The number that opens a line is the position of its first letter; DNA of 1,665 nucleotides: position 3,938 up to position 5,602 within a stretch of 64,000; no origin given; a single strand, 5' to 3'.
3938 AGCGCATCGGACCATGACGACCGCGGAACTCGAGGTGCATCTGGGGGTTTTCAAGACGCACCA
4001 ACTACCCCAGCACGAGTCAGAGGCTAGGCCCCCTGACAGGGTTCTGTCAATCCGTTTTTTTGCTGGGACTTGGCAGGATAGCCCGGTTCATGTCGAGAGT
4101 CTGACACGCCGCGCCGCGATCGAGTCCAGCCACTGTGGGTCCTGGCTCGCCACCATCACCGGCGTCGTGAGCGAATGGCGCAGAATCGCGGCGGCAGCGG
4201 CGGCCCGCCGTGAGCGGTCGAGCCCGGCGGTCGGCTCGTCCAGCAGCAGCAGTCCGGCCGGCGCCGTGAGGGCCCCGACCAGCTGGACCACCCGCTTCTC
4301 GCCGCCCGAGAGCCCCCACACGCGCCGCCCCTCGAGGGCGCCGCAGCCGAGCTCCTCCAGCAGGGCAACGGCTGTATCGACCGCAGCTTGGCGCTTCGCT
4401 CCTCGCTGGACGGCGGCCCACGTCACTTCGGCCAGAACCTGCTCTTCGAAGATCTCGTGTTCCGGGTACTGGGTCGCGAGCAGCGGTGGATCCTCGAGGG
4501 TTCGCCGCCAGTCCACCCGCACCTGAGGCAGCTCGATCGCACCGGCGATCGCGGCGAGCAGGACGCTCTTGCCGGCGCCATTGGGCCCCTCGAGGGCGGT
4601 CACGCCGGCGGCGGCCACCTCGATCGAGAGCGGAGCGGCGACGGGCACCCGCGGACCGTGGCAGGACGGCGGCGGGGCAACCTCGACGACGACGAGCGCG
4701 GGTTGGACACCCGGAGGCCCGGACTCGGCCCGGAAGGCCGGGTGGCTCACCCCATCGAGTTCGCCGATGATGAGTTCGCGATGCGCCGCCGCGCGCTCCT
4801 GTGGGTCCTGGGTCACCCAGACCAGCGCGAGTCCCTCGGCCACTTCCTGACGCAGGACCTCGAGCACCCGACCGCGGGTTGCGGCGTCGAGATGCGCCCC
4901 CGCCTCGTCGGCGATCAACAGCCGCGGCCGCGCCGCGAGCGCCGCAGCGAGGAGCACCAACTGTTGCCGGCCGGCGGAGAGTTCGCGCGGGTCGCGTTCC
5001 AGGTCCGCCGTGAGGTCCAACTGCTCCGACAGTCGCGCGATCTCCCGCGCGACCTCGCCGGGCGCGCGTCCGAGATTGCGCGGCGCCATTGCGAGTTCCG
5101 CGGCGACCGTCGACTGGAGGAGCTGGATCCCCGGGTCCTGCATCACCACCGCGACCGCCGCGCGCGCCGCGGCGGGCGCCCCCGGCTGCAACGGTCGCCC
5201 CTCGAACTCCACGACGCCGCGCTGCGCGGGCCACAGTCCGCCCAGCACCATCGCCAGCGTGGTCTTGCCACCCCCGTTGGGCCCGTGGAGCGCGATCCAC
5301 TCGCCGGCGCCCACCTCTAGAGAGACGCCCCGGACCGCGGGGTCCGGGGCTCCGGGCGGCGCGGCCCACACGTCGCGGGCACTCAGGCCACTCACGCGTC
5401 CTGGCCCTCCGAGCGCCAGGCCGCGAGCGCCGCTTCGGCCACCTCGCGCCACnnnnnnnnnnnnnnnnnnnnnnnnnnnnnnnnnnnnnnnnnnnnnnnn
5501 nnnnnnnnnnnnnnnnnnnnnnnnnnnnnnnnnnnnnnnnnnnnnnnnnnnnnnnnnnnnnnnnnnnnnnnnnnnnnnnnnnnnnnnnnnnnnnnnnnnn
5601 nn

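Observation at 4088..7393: larB-larC (nickel-pincer nucleotide cofactor genes) translationally coupled to a fused double ECF-type ABC ATPase, with no larA/larE or ECF S/T components nearby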

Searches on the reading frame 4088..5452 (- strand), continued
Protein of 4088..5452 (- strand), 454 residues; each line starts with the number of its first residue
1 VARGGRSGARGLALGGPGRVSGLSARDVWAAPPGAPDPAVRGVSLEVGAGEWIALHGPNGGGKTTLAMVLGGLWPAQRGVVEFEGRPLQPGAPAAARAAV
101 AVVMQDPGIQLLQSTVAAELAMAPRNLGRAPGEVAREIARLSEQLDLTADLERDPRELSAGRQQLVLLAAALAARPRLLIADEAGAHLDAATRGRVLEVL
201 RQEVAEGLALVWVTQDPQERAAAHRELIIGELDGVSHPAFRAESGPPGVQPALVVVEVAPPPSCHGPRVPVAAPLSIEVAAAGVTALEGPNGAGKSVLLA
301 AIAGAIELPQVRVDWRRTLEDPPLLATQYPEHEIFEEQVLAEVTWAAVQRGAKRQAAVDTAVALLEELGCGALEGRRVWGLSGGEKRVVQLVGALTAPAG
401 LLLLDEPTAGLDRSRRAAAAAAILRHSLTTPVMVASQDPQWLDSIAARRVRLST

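Call 51: find_encoding_contigs(protein=P0207, flank=10000, max_places=1)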
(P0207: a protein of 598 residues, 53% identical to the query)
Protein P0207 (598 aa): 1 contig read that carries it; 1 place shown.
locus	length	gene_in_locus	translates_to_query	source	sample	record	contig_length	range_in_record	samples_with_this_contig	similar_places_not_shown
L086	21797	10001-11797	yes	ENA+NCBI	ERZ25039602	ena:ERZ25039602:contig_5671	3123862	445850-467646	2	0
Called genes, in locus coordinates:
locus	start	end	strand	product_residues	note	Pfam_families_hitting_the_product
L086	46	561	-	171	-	PF04298:Zn_peptidase_2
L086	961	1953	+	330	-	PF00155:Aminotran_1_2, PF01212:Beta_elim_lyase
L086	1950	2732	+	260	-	PF00590:TP_methylase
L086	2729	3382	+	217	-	PF01066:CDP-OH_P_transf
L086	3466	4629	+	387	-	PF01658:Inos-1-P_synth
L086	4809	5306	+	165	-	PF02223:Thymidylate_kin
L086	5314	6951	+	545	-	PF22694:CtpB_N-like, PF00595:PDZ, PF13180:PDZ_2, PF17820:PDZ_6, PF03572:Peptidase_S41, PF28547:CHD_PDZ-protease (faint)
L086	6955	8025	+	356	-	PF01207:Dus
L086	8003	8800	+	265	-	PF00731:AIRC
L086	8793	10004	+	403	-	PF01969:Ni_insertion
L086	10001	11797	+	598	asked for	PF03193:RsgA_GTPase (faint), PF13481:AAA_25 (faint), PF25199:nSTAND_NTPase5 (faint), PF00005:ABC_tran, PF02463:SMC_N (faint), PF13191:AAA_16 (faint), PF00005:ABC_tran, PF13304:AAA_21, +4 more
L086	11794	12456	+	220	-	PF01596:Methyltransf_3, PF01135:PCMT (weak), PF13847:Methyltransf_31 (weak), PF13578:Methyltransf_24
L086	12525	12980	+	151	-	PF14534:DUF4440, PF12680:SnoaL_2 (weak)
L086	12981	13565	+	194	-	PF28474:DUF8412, PF13376:OmdA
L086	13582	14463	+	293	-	-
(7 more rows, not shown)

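Call 52: find_encoding_contigs(protein=P0177, flank=10000, max_places=1)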
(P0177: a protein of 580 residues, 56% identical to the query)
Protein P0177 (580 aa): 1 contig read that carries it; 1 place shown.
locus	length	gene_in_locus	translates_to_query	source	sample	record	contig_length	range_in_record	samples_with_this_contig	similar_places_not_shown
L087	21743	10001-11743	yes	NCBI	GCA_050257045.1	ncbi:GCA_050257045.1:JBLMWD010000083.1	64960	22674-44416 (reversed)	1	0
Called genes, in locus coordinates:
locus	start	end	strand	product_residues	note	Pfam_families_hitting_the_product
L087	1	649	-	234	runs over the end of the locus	PF04298:Zn_peptidase_2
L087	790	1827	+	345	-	PF01212:Beta_elim_lyase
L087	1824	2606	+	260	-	PF00590:TP_methylase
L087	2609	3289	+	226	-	PF01066:CDP-OH_P_transf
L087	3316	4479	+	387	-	PF01658:Inos-1-P_synth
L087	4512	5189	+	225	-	PF02223:Thymidylate_kin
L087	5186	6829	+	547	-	PF22694:CtpB_N-like, PF00595:PDZ, PF13180:PDZ_2, PF17820:PDZ_6, PF03572:Peptidase_S41, PF28547:CHD_PDZ-protease (weak)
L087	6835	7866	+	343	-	PF01207:Dus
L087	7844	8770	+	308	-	PF00731:AIRC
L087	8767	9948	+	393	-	PF01969:Ni_insertion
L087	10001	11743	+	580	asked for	PF13191:AAA_16 (faint), PF00005:ABC_tran, PF02463:SMC_N (faint), PF13555:AAA_29 (faint), PF25199:nSTAND_NTPase5 (faint), PF00005:ABC_tran, PF13304:AAA_21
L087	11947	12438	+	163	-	-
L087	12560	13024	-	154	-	-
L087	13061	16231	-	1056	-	PF04389:Peptidase_M28, PF13180:PDZ_2, PF26549:Tricorn_N, PF07676:PD40 (weak), PF26549:Tricorn_N (weak)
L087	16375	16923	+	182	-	-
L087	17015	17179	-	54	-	-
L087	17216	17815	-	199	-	PF22564:HAAS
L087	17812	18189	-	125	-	PF03551:PadR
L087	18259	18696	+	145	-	PF04191:PEMT, PF04140:ICMT (weak)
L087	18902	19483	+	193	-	PF00156:Pribosyltran, PF14681:UPRTase (weak)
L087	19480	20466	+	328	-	PF02729:OTCace_N, PF00185:OTCace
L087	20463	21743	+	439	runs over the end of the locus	PF01979:Amidohydro_1, PF12890:DHOase, PF07969:Amidohydro_3 (weak)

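Call 59: search_protein_families(library=pfam, proteins=[L005:7487-8332:+, L007:11872-12675:+, L008:11861-12841:+, L009:11948-12859:+, L010:11634-12431:+, L016:11445-12173:+, L019:4199-5050:+, L025:3115-3978:+, L052:4415-5269:+, L061:3528-4418:+], max_evalue=0.001)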
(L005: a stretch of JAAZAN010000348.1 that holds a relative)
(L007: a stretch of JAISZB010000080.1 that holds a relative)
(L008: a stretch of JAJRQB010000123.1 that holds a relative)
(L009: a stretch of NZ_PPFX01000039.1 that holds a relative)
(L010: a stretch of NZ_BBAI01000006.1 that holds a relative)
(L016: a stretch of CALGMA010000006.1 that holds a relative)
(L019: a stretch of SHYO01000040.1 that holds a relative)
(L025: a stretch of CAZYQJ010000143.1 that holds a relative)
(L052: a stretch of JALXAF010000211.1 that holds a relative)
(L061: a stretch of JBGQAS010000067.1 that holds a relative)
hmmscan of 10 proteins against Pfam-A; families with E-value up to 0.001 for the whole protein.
L005:7487-8332:+ (282 aa): 1 family
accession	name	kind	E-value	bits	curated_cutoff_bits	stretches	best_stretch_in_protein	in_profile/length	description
PF02361.21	CbiQ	-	2.4e-33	116.1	25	1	20-246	3-214/216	Cobalt transport protein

L007:11872-12675:+ (268 aa): 1 family
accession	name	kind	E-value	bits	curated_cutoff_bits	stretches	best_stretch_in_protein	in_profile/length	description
PF02361.21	CbiQ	-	3.1e-53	181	25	1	14-235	2-214/216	Cobalt transport protein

L008:11861-12841:+ (327 aa): 3 families
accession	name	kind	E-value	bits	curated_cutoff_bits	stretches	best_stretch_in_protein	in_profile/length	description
PF12833.13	HTH_18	-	7.5e-22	77.9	33.6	1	241-320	1-80/80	Helix-turn-helix domain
PF01965.30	DJ-1_PfpI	-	4.5e-16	59.5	26.6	1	44-179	29-163/165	DJ-1/PfpI family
PF00165.29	HTH_AraC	-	3.4e-11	43.4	26.6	1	293-319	17-42/42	Bacterial regulatory helix-turn-helix proteins, AraC family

L009:11948-12859:+ (304 aa): 0 families

L010:11634-12431:+ (266 aa): 1 family
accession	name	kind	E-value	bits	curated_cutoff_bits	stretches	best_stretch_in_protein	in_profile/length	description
PF02361.21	CbiQ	-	3.4e-48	164.6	25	1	14-236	2-215/216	Cobalt transport protein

L016:11445-12173:+ (243 aa): 1 family
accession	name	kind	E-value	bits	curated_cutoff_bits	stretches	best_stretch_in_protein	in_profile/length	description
PF02361.21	CbiQ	-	4.6e-15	56.3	25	1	24-206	16-210/216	Cobalt transport protein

L019:4199-5050:+ (284 aa): 1 family
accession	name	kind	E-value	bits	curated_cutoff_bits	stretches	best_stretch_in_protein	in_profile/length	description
PF02361.21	CbiQ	-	1.2e-35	123.6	25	1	25-251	3-211/216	Cobalt transport protein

L025:3115-3978:+ (288 aa): 1 family
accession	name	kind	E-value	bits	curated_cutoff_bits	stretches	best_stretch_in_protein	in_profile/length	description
PF02361.21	CbiQ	-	2.8e-37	128.9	25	1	20-241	3-210/216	Cobalt transport protein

L052:4415-5269:+ (285 aa): 1 family
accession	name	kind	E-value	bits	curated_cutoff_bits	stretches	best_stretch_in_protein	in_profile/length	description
PF02361.21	CbiQ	-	5.4e-41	141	25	1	20-248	3-215/216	Cobalt transport protein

L061:3528-4418:+ (297 aa): 1 family
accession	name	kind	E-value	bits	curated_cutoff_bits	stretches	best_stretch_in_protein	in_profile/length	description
PF02361.21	CbiQ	-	2.3e-29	103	25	1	44-264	3-210/216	Cobalt transport protein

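Call 66: find_related_loci(query=P0001, collection=metagenome_contigs, flank=10000)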
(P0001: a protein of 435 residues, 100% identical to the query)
Query P0001 (435 aa) in metagenome_contigs; peptide patterns used: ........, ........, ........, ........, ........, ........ (x = any residue, [..] = any of these).
600 stretches matched a pattern (row limit reached: there are more); 394 encode a relative of the query (tblastn E <= 1e-3); the best 80 are kept; 80 distinct loci.
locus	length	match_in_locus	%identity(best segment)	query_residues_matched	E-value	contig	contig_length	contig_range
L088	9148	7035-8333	52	1-433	5e-113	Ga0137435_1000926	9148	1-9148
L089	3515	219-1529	52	1-433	3e-111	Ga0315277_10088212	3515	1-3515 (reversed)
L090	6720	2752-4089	31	3-393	2e-28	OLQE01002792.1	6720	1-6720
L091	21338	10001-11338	31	3-393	2e-28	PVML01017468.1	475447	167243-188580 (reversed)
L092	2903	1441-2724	34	12-433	2e-28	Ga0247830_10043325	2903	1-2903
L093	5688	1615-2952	31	3-393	2e-28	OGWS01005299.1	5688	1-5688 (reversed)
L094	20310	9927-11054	28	14-378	7e-28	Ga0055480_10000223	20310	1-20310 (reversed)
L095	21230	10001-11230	31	57-431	2e-24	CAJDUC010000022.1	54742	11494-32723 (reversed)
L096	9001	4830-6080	33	10-419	6e-24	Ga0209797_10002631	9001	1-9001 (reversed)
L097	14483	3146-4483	31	3-393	2e-28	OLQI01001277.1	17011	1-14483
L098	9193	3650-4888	27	4-435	4e-22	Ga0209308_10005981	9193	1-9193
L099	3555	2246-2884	36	4-421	4e-22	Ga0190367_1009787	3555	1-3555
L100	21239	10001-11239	28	4-435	8e-22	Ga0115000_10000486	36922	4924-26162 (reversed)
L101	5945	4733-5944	30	3-393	8e-22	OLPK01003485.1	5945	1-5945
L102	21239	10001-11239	28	4-435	1e-20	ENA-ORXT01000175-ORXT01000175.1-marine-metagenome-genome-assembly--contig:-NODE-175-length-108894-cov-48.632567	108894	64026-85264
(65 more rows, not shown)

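Call 90: predict_structure(alignment_id=A2)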
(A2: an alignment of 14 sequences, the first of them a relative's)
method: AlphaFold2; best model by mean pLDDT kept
length: 435 residues; sequences in the alignment: 14
mean_pLDDT: 88.2   pTM: 0.67
mean pLDDT of the five models: 88.2, 88.1, 87.8, 87.8, 86.9
residues with pLDDT >= 90: 267; 70-90: 136; 50-70: 15; < 50: 17
segments of 3 or more residues with pLDDT < 50: 213-229
pLDDT, mean of each block of 10 residues (from residue 1): 87 74 92 91 88 91 92 84 87 95 95 97 98 93 93 97 90 93 98 93 93 43 40 90 79 89 92 87 91 93 90 79 94 96 95 87 83 96 94 85 94 93 89 76
secondary structure, 60 per line:
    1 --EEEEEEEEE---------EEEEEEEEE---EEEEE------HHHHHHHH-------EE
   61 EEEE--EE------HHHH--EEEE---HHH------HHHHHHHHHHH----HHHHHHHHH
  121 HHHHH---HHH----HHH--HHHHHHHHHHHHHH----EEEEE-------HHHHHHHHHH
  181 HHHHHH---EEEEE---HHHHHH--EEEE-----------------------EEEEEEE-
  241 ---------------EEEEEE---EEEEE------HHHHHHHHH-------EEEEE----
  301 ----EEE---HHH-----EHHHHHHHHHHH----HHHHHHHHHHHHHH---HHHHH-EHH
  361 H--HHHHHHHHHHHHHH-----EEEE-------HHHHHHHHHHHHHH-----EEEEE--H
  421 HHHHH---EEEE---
elements in order: E3-11 E21-29 E33-37 H44-51 E59-64 H75-78 E81-84 H97-107 H112-125 H141-154 E159-163 H171-186 E190-194 H198-203 E206-209 E233-239 E256-261 E265-269 H276-284 E292-296 E305-307 H320-330 H335-348 H352-356 H364-377 E383-386 H394-407 E413-417 H420-425 E429-432

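Call 93: fold_search(model_id=the predicted structure, library=pdb)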
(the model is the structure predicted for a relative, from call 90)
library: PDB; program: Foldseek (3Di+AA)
matches with E <= 10: 1754; with E <= 0.001: 1243
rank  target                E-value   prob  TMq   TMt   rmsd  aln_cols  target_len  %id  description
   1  8j5r_D                1.2e-20  1.00  0.59  0.46   8.2       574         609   22  Cryo-EM structure of Mycobacterium tuberculosis OppABCD in the resting state (released 2024-04-03)
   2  8wdb_D                2.1e-20  1.00  0.66  0.57   8.1       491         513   24  Cryo-EM structure of the ATP-bound DppABCD complex (released 2024-09-18)
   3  8j5s_D                2.2e-20  1.00  0.65  0.49   8.8       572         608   22  Cryo-EM structure of Mycobacterium tuberculosis OppABCD in the pre-catalytic intermediate state (released 2024-04-03)
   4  8j5q_D                2.5e-20  1.00  0.59  0.45   7.6       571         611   21  Cryo-EM structure of Mycobacterium tuberculosis OppABCD in the pre-translocation state (released 2024-04-03)
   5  8s7v_K                2.9e-20  1.00  0.63  0.55   7.1       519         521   20  Methyl-coenzyme M reductase activation complex binding to the A2 component (released 2025-02-26)
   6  4fin_A                3.1e-20  1.00  0.37  0.31  27.3       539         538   22  Crystal Structure of EttA (formerly YjjK) - an E. coli ABC-type ATPase (released 2013-07-03)
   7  8wda_D                4.2e-20  1.00  0.58  0.50   8.7       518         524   23  Cryo-EM structure of the substrate-bound DppABCD complex (released 2024-09-18)
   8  4fin_B                4.2e-20  1.00  0.37  0.31  27.1       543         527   22  Crystal Structure of EttA (formerly YjjK) - an E. coli ABC-type ATPase (released 2013-07-03)
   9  9nl5_E                4.0e-19  1.00  0.56  0.46  12.0       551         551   21  E. coli pre-elongation complex without an A-site tRNA with EQ2-EttA in Hydrolytic 1 conformation (released 2025-04-02)
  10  8wd9_D                1.4e-18  1.00  0.58  0.50   8.6       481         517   25  Cryo-EM structure of Mycobacterium tuberculosis DppABCD in apo form (released 2024-09-18)
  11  8xfc_D                2.8e-18  1.00  0.57  0.50   8.7       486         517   24  Cryo-EM structure of the ATP-bound Mtb DppABCD with the D445A mutation of DppA (released 2024-09-18)
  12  7msc_x                3.7e-18  1.00  0.52  0.44  11.9       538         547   21  Mtb 70SIC in complex with MtbEttA at Pre_R0 state (released 2022-02-02)
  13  9nlb_E                1.7e-17  1.00  0.55  0.46  12.3       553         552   21  E. coli initiation complex with EQ2-EttA in Hydrolytic 2 conformation (released 2025-04-02)
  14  7msm_x                1.8e-17  1.00  0.54  0.45  11.7       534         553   21  Mtb 70SIC in complex with MtbEttA at Trans_R0 state (released 2022-02-02)
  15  1yqt                  1.9e-17  1.00  0.50  0.45   9.5       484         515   20  RNase-L Inhibitor (released 2005-04-19)
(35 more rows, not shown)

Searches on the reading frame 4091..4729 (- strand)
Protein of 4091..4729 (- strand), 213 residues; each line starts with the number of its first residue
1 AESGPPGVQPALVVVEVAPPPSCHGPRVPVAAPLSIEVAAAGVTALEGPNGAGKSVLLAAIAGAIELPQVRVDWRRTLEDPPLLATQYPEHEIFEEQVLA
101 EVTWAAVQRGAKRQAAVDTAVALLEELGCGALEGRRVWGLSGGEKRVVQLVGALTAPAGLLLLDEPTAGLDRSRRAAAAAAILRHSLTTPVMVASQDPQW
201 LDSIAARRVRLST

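Call 72: search_protein_families(library=ncbifam, proteins=[window:4091-4729:-], max_evalue=1e-10)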
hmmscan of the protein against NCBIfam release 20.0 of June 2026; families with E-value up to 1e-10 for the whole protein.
seq(213 aa): 34 families (the best 25 are shown)
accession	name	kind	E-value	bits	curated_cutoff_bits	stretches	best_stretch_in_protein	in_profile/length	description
NF040873.1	AztA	equivalog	5.2e-21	75.1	220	1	29-199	6-180/191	zinc ABC transporter ATP-binding protein AztA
TIGR04521.1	ECF_ATPase_2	equivalog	2.3e-19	69.6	330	1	35-181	25-186/279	energy-coupling factor transporter ATPase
TIGR02857.1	CydD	equivalog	5.2e-19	68.6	435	1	25-202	333-521/529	thiol reductant ABC exporter subunit CydD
TIGR03864.1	PQQ_ABC_ATP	hypoth_equivalog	6.5e-18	65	302.25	1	98-185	91-178/236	ABC transporter, ATP-binding subunit, PQQ-dependent alcohol dehydrogenase system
TIGR01166.1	cbiO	subfamily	8.6e-18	64.5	211.8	1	32-182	9-170/190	cobalt ABC transporter, ATP-binding protein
NF010068.0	PRK13548.1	equivalog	3.9e-17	62.2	261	1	32-177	22-181/261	heme ABC transporter ATP-binding protein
TIGR02142.1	modC_ABC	equivalog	3.9e-16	59.3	285.05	0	110-208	105-202/353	molybdenum ABC transporter ATP-binding protein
NF000355.4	ribo_prot_ABC_F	equivalog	3.1e-15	56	380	1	37-205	24-181/499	ribosomal protection-like ABC-F family protein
TIGR03873.1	F420-0_ABC_ATP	hypoth_equivalog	1.2e-14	54.2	372.4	0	117-194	115-193/256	putative F420-0 ABC transporter ATP-binding protein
TIGR02324.1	CP_lyasePhnL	equivalog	5.1e-14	52.3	256.3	0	102-181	111-191/224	phosphonate C-P lyase system protein PhnL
NF008421.0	PRK11248.1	equivalog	5.6e-14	52.3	357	1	29-179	15-168/255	taurine ABC transporter ATP-binding subunit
TIGR01189.1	ccmA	equivalog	6.6e-14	52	131.6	1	30-194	15-182/198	heme ABC exporter ATP-binding protein CcmA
NF010155.0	PRK13634.1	equivalog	9.3e-14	51.4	413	1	85-175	90-181/290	energy-coupling factor ABC transporter ATP-binding protein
NF010158.0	PRK13637.1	equivalog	1.4e-13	50.6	390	1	83-177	86-182/287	energy-coupling factor transporter ATPase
NF041774.1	tung_ATPbind_TupC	equivalog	1.1e-12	47.6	400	1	37-211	22-202/319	tungstate ABC transporter ATP-binding protein TupC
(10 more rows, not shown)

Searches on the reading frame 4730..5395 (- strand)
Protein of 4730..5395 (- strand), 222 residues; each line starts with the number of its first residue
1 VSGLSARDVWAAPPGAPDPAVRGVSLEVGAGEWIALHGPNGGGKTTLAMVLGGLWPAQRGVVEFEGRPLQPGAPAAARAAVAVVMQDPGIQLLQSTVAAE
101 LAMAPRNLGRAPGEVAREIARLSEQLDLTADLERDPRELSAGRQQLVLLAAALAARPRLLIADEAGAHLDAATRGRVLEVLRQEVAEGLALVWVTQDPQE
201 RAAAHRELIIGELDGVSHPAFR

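Call 72: search_protein_families(library=ncbifam, proteins=[window:4730-5395:-], max_evalue=1e-10)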
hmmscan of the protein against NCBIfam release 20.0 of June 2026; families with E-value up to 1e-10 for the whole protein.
seq(222 aa): 119 families (the best 25 are shown)
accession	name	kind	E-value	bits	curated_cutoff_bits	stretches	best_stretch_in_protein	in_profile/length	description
TIGR04520.1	ECF_ATPase_1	equivalog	1.5e-37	129.5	315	1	18-210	15-209/269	energy-coupling factor transporter ATPase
NF010156.0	PRK13635.1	equivalog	5.8e-34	117.5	392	1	14-211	16-214/279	energy-coupling factor ABC transporter ATP-binding protein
TIGR01166.1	cbiO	subfamily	3e-33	114.9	211.8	1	20-197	7-186/190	cobalt ABC transporter, ATP-binding protein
TIGR04521.1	ECF_ATPase_2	equivalog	8e-32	110.4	330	1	19-208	19-215/279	energy-coupling factor transporter ATPase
TIGR02868.1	CydC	equivalog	5.7e-30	104.4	329.05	1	4-197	335-529/530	thiol reductant ABC exporter subunit CydC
TIGR02857.1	CydD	equivalog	3.6e-29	102.1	435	1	4-205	322-524/529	thiol reductant ABC exporter subunit CydD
TIGR03864.1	PQQ_ABC_ATP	hypoth_equivalog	5.7e-28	98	302.25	1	19-209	15-204/236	ABC transporter, ATP-binding subunit, PQQ-dependent alcohol dehydrogenase system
TIGR02673.1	FtsE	equivalog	1e-27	97.2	264.85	1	20-205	17-204/214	cell division ATP-binding protein FtsE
TIGR02769.1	nickel_nikE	equivalog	8.9e-26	90.9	332.55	1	21-198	27-211/265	nickel import ATP-binding protein NikE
TIGR03796.1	NHLM_micro_ABC1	equivalog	1.3e-23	83.2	853.3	1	19-183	493-660/710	NHLP family bacteriocin export ABC transporter peptidase/permease/ATPase subunit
NF010167.0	PRK13648.1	subfamily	2.8e-23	82.7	241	1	22-206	26-211/269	energy-coupling factor transporter ATPase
NF007601.2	PRK10247.1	equivalog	3.3e-23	82.2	292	1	21-206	17-200/204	iron efflux ABC transporter ATP-binding subunit FetA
NF010159.0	PRK13638.1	equivalog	3.6e-23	82.3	489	1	18-195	14-193/271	energy-coupling factor ABC transporter ATP-binding protein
TIGR03608.1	L_ocin_972_ABC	subfamily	3.6e-23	82.1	254.85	1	22-206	15-202/206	putative bacteriocin export ABC transporter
TIGR03375.1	type_I_sec_LssB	subfamily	6.4e-23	80.9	693.1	1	7-195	469-659/696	type I secretion system permease/ATPase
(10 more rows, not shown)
